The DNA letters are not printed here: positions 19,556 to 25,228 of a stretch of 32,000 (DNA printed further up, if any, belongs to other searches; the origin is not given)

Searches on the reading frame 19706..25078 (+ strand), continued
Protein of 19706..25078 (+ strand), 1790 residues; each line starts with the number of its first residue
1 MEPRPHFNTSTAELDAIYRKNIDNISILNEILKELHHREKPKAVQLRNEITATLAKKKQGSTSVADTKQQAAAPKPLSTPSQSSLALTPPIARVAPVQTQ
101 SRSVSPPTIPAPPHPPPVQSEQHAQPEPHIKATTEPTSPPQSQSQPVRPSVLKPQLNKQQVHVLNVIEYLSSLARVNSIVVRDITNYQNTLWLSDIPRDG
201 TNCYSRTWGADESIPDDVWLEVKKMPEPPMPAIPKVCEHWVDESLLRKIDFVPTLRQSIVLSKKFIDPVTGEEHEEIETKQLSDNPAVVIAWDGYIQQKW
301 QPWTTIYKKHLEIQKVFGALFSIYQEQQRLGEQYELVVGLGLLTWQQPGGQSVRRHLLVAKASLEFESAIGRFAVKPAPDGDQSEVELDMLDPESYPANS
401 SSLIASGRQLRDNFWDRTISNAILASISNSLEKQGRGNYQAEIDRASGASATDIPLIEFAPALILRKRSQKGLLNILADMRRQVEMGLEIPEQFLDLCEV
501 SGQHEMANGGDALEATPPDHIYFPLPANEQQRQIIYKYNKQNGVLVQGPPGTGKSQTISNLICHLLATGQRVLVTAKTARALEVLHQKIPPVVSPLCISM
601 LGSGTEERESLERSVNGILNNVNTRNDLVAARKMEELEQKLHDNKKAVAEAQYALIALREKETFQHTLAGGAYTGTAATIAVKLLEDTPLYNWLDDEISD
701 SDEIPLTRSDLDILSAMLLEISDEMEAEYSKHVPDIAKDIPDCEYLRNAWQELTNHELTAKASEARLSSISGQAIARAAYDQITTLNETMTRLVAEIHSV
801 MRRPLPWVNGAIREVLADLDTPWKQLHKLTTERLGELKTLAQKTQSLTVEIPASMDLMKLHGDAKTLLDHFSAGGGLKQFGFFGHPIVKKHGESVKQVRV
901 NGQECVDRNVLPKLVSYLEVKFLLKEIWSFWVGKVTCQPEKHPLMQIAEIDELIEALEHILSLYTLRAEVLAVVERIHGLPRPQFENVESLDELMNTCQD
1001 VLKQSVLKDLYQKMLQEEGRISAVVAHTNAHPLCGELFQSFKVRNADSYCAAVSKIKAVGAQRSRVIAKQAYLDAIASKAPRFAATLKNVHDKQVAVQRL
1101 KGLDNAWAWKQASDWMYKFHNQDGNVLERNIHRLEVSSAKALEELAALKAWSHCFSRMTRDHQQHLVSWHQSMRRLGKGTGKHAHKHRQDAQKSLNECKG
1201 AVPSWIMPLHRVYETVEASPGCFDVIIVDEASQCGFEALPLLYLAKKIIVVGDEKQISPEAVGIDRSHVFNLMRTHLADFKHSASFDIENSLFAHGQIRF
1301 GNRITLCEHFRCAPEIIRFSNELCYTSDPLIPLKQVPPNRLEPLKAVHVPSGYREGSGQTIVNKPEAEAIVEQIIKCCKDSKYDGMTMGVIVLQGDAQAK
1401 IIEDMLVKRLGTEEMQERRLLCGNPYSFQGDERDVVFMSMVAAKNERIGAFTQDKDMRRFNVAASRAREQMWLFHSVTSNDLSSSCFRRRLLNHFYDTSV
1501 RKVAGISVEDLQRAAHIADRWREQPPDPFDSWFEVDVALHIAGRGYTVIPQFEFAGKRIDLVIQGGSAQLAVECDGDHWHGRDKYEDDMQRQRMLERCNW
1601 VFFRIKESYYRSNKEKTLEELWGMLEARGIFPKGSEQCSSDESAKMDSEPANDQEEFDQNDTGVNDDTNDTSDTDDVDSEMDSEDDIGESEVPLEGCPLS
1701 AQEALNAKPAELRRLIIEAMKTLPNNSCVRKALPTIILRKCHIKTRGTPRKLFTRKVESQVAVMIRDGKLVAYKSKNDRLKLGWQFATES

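Call 66: find_encoding_contigs(protein=P0134, flank=7000, max_places=2)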
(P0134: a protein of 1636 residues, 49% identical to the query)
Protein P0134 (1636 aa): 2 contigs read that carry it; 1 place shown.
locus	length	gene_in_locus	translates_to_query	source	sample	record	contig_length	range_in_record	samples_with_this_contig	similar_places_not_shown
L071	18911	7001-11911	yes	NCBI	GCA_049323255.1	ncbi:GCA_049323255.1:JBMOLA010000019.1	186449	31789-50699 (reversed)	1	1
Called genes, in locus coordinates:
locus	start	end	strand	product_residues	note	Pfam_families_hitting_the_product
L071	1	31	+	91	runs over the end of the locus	PF04066:MrpF_PhaF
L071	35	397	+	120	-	PF03334:PhaG_MnhG_YufB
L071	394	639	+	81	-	PF13244:MbhD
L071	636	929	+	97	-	PF20501:MbhE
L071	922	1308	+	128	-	PF00420:Oxidored_q2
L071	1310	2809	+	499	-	PF00361:Proton_antipo_M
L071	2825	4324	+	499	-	PF00361:Proton_antipo_M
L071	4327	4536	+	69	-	-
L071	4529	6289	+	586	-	PF00361:Proton_antipo_M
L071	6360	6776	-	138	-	PF09350:DJC28_CD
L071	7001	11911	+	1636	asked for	PF05127:NAT10_TcmA_helicase (faint), PF13086:AAA_11, PF13245:AAA_19 (weak), PF13604:AAA_30 (weak), PF20720:nSTAND3 (weak), PF13087:AAA_12, PF18741:MTES_1575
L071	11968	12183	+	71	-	PF09720:Unstab_antitox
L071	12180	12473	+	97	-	-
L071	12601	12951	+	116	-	PF12680:SnoaL_2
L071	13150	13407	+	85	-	PF01402:RHH_1 (weak)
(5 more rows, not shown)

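Call 84: search_dna_similar(query=window:19706-25075:+, collection=plasmids, mode=protein, max_evalue=1e-10, max_rows=15)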
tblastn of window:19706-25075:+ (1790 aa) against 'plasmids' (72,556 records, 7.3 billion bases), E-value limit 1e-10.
Records with a match: 460; places in all: 463; records where one place covers at least 80% of the query: 1.
Best place of each record, by identity: <60% 460.
By first word of the organism name: Klebsiella 235; Ralstonia 91; Acinetobacter 24; Rhizobium 19; Raoultella 10; Streptomyces 5; Variovorax 5; Vibrio 5; Mesorhizobium 5; Sphingobium 4; and 42 more.
By predicted mobility (MOB-suite, as given by PLSDB): conjugative 211; non-mobilizable 130; mobilizable 119.
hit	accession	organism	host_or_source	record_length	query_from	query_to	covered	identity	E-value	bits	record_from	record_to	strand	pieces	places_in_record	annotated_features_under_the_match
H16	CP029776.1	Deinococcus actinosclerus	mixed culture,wastewater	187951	185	1644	81%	34.7%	1e-136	732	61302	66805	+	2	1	hypothetical protein (x4) | IS701 family transposase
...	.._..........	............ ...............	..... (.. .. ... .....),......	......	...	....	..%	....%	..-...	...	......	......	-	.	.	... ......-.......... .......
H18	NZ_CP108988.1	Streptomyces sp. NBC_00723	-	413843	291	1650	68%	30.8%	5e-103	479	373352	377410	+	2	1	AAA domain-containing protein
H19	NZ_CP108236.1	Streptomyces sp. NBC_00080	-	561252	291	1648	67%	29.5%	7e-100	464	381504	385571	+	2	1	AAA domain-containing protein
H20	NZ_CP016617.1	Microvirga ossetica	Vicia alpestris,cell culture,nodules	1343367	281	1632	65%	30.0%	1e-79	416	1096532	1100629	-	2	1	none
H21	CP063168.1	Variovorax paradoxus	-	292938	216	1640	63%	30.6%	2e-84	480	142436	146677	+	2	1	AAA family ATPase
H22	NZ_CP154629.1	Acetoanaerobium noterae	cell culture,Sludge of a digestion ...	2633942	163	1644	62%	29.5%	2e-83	421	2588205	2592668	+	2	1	none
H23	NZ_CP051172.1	Ralstonia pseudosolanacearum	Whole organism,potato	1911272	273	1635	50%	33.8%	1e-86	441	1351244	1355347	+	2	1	none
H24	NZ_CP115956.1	Ralstonia pseudosolanacearum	Solanum tuberosum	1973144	273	1635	50%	33.8%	2e-86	440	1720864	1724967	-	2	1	none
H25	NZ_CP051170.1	Ralstonia pseudosolanacearum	Whole organism,potato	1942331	273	1635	50%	33.7%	7e-88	448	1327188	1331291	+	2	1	none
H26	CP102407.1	Fusobacteria bacterium ZRK30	pure culture,cold seep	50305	454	1643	51%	32.0%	2e-91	439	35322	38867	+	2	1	AAA domain-containing protein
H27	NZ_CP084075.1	Fusobacterium vincentii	-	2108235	303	1636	54%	29.6%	5e-82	422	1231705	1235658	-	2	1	none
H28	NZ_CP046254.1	Sphingobium sp. CAP-1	cell culture,activated sludge of ...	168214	521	1632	42%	36.2%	5e-83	413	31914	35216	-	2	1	DUF3320 domain-containing protein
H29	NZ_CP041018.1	Sphingobium fuliginis ATCC 27551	cell culture,Water of rice field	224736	521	1632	42%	36.2%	5e-83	412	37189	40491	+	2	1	DUF3320 domain-containing protein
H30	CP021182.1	Rhizorhabdus wittichii DC-6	activated sludge of a wastewater ...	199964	521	1632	42%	36.0%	4e-82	411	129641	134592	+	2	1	hypothetical protein (x2) | IS1380 family transposase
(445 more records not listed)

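Call 89: get_annotated_region(hit=H28, flank=4000)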
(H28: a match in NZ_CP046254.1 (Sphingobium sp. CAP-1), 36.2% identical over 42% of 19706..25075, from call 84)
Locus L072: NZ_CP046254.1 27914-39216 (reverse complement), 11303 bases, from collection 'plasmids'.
description: Sphingobium sp. CAP-1 plasmid p1, complete sequence
organism: Sphingobium sp. CAP-1 (NCBI taxid 2676077)
taxonomy: Bacteria; Pseudomonadota; Alphaproteobacteria; Sphingomonadales; Sphingomonadaceae; Sphingobium; Sphingobium sp. CAP-1
host: -; source: cell culture,activated sludge of wastewater treatment plants; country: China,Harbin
typing (MOB-suite, as given by PLSDB): conjugative; replicon rep_cluster_647; relaxase MOBP; mating-pair formation MPF_T
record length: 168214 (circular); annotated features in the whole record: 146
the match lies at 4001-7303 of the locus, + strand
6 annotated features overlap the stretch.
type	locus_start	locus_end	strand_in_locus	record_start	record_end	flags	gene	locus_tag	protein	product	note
CDS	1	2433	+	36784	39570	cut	-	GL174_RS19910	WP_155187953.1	BPTD_3080 family restriction endonuclease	-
CDS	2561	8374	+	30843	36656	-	-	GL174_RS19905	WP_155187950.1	DUF3320 domain-containing protein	-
CDS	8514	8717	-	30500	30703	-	-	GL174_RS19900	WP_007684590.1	hypothetical protein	-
CDS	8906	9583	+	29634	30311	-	-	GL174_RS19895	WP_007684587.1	hypothetical protein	-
CDS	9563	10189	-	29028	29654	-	-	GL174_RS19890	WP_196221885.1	DUF6088 family protein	-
CDS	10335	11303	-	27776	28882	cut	-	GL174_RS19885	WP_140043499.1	relaxase/mobilization nuclease domain-containing protein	-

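Call 90: search_protein_families(library=pfam, proteins=[L072:2561-8371:+], max_evalue=0.001)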
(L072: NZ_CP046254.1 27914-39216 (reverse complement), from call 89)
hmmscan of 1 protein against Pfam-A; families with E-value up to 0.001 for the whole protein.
L072:2561-8371:+ (1937 aa): 9 families
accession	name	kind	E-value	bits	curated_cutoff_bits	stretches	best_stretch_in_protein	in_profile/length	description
PF18741.7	MTES_1575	-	2.4e-29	101.7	38.2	1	1481-1574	1-96/96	REase_MTES_1575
PF13086.12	AAA_11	-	7.2e-16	59.2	27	2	487-591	2-107/257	AAA domain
PF13087.12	AAA_12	-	1.1e-13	51.7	27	1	1271-1437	17-191/195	AAA domain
PF13604.12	AAA_30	-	1.1e-10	42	27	1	487-552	2-69/191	AAA domain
PF13245.12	AAA_19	-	2.9e-09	37.6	25.1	1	493-556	3-68/134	AAA domain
PF11784.13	DUF3320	-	1.7e-08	34.7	25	1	1786-1833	2-49/50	Protein of unknown function (DUF3320)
PF04480.18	DUF559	-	6e-06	26.5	20.6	1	1481-1574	17-108/109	Protein of unknown function (DUF559)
PF01443.25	Viral_helicase1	-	7.7e-05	23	21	0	505-534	2-32/228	Viral superfamily 1 RNA helicase core domain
PF13191.12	AAA_16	-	0.00037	21.5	32.6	1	500-606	24-129/167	AAA ATPase domain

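Call 92: search_protein_families(library=ncbifam, proteins=[L072:2561-8371:+, P0113, P0134], max_evalue=1e-10)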
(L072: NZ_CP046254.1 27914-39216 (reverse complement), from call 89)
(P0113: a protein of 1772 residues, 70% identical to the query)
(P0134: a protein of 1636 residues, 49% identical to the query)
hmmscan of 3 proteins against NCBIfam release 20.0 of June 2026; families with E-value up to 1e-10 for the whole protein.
L072:2561-8371:+ (1937 aa): 4 families
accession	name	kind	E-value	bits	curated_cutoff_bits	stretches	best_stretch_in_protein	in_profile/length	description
NF058533.1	antiphage_ProA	equivalog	9.3e-82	275.3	1500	2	480-1662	643-1782/1903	anti-phage protein ProA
NF042953.1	Hhe_antiphage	equivalog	2.2e-45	154.7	2000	2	1166-1571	1260-1677/1797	DUF4011 domain-containing anti-phage protein Hhe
NF040671.1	PLuB_AAA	exception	3.3e-23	81.1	999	1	1188-1458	963-1247/1256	PLuB system helicase-like protein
TIGR00376.1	TIGR00376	hypoth_equivalog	2.1e-22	79.3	348.9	0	503-610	176-276/639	IGHMBP2 family helicase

P0113 (1772 aa): 4 families
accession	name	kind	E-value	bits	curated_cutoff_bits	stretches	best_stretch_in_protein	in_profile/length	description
NF058533.1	antiphage_ProA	equivalog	1.4e-62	211.7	1500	2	1214-1724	1303-1795/1903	anti-phage protein ProA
NF042953.1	Hhe_antiphage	equivalog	5.2e-40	136.8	2000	2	1192-1654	1259-1715/1797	DUF4011 domain-containing anti-phage protein Hhe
TIGR00376.1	TIGR00376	hypoth_equivalog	2.8e-24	85.6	348.9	0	492-641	133-282/639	IGHMBP2 family helicase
NF040671.1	PLuB_AAA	exception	4.6e-23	80.6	999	1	1214-1471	962-1234/1256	PLuB system helicase-like protein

P0134 (1636 aa): 4 families
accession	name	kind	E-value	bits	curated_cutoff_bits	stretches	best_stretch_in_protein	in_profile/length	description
NF058533.1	antiphage_ProA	equivalog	1.1e-57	195.4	1500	1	372-1609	642-1830/1903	anti-phage protein ProA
NF042953.1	Hhe_antiphage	equivalog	2e-39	134.9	2000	2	1044-1496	1252-1698/1797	DUF4011 domain-containing anti-phage protein Hhe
NF040671.1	PLuB_AAA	exception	3e-24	84.5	999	1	1071-1345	960-1247/1256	PLuB system helicase-like protein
TIGR00376.1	TIGR00376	hypoth_equivalog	4.7e-19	68.3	348.9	0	381-490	160-270/639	IGHMBP2 family helicase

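Call 94: find_encoding_contigs(protein=P0114, flank=7000, max_places=2)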
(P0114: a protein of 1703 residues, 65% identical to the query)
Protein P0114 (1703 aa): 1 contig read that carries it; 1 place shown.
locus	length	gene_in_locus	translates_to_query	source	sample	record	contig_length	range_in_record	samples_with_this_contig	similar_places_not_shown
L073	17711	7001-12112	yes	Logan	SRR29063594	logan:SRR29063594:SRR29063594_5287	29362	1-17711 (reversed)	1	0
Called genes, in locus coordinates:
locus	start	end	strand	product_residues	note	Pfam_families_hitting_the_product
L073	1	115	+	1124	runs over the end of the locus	PF13643:DUF4145 (weak), PF04313:HSDR_N (weak), PF00270:DEAD, PF04851:ResIII, PF18766:SWI2_SNF2, PF00271:Helicase_C (faint), PF08463:EcoEI_R_C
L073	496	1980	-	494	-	-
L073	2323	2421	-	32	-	-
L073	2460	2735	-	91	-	-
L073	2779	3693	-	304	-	PF00850:Hist_deacetyl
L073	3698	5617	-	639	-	PF00092:VWA, PF13768:VWA_3, PF13519:VWA_2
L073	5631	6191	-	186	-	PF13411:MerR_1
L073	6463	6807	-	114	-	PF12844:HTH_19, PF13560:HTH_31, PF01381:HTH_3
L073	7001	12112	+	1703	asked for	PF00580:UvrD-helicase (faint), PF05127:NAT10_TcmA_helicase (faint), PF13086:AAA_11, PF13245:AAA_19 (weak), PF13604:AAA_30, PF13086:AAA_11 (weak), PF13087:AAA_12, PF18741:MTES_1575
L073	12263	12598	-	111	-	-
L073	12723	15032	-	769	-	PF09250:Prim-Pol, PF13148:DUF3987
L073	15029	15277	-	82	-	-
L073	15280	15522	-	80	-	PF05930:Phage_AlpA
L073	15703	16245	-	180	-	-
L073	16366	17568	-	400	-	PF13356:Arm-DNA-bind_3, PF22022:Phage_int_M, PF00589:Phage_integrase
